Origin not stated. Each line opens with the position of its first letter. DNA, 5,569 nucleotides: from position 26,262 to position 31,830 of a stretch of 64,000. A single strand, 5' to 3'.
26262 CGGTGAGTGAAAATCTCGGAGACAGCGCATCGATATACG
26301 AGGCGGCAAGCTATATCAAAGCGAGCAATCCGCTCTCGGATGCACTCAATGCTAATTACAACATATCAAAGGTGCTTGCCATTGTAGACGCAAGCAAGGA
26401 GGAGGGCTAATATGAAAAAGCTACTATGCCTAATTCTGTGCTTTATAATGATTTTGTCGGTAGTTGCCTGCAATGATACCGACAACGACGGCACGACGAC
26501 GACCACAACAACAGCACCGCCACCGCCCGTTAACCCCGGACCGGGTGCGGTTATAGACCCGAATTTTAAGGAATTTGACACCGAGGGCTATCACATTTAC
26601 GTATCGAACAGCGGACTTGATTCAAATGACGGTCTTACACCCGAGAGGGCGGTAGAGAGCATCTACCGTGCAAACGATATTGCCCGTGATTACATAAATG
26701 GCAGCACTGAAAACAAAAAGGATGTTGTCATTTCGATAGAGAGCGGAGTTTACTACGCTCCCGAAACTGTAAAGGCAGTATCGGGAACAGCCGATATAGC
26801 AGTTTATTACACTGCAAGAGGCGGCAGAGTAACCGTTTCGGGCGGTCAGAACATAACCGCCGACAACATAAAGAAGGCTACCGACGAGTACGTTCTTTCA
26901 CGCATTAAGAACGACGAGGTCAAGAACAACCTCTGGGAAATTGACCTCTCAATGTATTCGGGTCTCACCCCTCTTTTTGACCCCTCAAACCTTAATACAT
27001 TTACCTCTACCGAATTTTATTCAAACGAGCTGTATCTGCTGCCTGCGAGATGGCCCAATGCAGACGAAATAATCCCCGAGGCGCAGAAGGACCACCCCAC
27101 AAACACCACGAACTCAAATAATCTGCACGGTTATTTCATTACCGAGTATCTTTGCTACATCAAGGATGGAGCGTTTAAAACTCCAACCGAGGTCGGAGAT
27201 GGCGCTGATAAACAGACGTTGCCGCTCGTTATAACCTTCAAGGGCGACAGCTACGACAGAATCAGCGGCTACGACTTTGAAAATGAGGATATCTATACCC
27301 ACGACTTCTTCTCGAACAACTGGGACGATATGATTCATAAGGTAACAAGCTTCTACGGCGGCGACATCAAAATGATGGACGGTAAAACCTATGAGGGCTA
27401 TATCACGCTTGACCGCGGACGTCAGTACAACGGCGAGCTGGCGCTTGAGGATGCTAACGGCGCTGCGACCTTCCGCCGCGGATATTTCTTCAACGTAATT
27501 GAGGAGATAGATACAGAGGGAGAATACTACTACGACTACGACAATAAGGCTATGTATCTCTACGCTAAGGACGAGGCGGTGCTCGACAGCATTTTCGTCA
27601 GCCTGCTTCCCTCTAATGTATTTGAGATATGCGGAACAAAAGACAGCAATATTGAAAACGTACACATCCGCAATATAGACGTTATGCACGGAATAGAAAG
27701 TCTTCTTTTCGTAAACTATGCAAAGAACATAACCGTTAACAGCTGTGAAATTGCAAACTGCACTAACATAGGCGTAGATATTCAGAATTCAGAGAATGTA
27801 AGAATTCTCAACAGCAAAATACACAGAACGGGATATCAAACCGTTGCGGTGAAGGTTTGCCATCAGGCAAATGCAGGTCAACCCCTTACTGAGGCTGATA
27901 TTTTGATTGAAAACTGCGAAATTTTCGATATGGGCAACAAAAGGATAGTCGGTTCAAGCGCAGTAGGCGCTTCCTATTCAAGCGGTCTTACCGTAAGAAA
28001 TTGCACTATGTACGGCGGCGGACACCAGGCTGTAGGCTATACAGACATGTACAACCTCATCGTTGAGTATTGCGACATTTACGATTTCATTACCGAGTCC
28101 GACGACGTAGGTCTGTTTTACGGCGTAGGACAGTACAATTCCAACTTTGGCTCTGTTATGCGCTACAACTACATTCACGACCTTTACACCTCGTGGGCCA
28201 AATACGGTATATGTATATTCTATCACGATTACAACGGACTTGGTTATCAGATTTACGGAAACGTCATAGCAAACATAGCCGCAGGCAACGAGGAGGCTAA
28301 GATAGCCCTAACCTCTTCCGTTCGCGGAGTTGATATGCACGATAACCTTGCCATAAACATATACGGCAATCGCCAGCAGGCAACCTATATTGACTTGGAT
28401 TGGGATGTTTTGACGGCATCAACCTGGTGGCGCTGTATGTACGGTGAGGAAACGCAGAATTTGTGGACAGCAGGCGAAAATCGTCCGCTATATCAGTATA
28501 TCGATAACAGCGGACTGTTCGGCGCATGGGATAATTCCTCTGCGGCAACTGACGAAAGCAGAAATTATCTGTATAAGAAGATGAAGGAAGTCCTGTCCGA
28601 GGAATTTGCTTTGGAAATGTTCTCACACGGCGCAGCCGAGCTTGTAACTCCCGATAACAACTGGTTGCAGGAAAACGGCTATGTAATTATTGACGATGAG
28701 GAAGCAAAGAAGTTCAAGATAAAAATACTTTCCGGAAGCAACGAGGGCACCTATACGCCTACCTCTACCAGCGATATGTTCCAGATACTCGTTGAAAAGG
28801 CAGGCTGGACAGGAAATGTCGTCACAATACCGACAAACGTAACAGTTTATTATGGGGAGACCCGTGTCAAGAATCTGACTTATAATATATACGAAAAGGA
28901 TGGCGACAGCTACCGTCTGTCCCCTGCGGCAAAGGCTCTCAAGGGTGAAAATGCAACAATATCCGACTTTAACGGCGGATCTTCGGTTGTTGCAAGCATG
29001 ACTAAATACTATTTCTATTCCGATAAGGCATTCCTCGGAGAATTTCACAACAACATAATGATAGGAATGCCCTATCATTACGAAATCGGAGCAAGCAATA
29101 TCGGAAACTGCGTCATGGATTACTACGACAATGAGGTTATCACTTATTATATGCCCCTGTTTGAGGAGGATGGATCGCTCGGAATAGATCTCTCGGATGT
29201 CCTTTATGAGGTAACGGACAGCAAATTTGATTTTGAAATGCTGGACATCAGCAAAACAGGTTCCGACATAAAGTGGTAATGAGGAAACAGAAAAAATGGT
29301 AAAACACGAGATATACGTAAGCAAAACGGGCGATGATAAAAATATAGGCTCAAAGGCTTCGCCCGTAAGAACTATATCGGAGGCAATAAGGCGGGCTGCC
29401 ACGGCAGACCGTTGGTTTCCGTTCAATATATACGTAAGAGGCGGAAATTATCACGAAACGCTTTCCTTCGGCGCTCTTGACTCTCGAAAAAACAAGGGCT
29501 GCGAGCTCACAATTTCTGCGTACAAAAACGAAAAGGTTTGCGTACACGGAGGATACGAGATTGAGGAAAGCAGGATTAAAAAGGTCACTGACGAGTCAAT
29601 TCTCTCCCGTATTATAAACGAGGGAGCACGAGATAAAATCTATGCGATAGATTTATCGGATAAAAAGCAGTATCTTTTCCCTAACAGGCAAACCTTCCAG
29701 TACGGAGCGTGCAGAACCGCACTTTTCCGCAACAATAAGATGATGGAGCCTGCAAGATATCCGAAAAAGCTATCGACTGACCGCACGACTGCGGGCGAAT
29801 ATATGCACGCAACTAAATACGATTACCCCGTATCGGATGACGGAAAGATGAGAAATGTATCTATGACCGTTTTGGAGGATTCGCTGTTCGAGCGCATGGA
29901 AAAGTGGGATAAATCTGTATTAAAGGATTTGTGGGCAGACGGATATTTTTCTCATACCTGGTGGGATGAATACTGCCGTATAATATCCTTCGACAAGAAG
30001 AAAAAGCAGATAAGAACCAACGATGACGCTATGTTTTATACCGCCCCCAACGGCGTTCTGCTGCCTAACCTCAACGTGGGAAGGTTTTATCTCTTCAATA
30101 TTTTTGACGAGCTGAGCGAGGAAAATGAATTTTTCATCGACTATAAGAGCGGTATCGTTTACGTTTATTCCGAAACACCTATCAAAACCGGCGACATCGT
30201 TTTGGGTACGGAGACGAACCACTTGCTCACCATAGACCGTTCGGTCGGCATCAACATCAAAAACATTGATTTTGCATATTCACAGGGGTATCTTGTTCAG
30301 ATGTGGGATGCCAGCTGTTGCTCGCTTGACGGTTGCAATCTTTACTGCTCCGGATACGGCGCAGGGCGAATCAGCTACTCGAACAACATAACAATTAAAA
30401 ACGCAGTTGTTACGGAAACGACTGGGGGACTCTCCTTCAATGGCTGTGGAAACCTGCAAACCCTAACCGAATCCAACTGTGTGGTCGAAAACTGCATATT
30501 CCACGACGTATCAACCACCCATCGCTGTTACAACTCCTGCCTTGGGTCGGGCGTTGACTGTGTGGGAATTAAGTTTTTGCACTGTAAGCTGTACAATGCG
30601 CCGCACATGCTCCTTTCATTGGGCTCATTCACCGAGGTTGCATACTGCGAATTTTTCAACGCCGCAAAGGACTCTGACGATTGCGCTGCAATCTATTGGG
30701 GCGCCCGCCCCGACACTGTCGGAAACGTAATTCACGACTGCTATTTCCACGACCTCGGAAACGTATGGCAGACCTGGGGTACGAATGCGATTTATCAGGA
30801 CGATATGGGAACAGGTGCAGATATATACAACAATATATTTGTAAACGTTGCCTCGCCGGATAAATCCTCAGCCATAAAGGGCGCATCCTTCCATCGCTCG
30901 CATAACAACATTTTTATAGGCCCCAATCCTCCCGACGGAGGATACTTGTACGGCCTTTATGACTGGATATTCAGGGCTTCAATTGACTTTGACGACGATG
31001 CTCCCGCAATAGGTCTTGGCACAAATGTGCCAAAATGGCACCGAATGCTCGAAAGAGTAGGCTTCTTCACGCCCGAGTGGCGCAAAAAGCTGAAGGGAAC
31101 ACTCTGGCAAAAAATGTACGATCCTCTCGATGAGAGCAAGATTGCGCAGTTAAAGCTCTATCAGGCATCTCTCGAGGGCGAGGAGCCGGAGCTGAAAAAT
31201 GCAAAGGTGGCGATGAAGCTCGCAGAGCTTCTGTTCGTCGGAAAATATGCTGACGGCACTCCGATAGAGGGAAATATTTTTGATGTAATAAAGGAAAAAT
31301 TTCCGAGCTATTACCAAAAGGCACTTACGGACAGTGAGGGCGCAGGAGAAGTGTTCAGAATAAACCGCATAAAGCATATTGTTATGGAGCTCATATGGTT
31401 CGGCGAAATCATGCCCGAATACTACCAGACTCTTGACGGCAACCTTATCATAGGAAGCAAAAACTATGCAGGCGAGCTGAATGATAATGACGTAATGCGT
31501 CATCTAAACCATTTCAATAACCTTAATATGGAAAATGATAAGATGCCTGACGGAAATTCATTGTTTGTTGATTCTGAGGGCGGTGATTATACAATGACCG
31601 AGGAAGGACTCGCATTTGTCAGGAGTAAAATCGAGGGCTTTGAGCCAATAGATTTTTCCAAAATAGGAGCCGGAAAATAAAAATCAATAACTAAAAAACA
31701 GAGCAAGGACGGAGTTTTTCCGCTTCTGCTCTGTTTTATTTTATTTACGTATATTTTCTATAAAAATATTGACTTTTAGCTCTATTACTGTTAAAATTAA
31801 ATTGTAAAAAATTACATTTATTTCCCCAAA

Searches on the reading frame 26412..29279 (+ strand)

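Call 5: search_protein_families(library=pfam, proteins=[window:26412-29279:+], max_evalue=0.001)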
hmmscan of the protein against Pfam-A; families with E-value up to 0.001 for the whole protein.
window:26412-29279:+ (955 aa): 1 family
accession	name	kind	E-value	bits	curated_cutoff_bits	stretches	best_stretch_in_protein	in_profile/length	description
PF13229.12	Beta_helix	-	8.5e-13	48.7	25.9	2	496-645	33-156/158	Right handed beta helix region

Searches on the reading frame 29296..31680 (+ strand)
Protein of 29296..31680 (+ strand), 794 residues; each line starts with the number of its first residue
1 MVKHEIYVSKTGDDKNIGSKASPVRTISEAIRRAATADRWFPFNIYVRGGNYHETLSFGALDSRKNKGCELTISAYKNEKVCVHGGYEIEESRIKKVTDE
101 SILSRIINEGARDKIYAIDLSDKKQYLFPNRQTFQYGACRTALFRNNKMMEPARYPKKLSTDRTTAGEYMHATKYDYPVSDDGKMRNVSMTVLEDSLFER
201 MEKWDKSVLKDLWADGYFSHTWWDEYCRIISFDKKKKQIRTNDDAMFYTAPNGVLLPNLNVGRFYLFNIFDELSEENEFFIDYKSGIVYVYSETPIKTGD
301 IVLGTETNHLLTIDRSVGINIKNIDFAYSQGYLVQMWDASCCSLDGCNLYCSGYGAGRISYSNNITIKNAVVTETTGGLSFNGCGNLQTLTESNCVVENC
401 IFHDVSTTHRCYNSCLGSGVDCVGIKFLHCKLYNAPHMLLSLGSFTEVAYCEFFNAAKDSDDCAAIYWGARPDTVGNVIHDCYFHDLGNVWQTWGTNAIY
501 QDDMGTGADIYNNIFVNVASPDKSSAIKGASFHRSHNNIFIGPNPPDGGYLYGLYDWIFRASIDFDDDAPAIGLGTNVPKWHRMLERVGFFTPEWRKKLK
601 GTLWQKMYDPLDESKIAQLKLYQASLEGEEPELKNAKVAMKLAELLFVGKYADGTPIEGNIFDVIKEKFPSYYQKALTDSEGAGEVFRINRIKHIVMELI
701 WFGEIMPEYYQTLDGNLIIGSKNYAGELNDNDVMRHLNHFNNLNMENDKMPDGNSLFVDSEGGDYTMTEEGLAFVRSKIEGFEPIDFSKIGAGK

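Call 5: search_protein_families(library=pfam, proteins=[window:29296-31680:+], max_evalue=0.001)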
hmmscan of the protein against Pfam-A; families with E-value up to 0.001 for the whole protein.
window:29296-31680:+ (794 aa): 1 family
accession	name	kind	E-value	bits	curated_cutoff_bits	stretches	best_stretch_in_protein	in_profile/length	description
PF13229.12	Beta_helix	-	0.00042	20.4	25.9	1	313-415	28-124/158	Right handed beta helix region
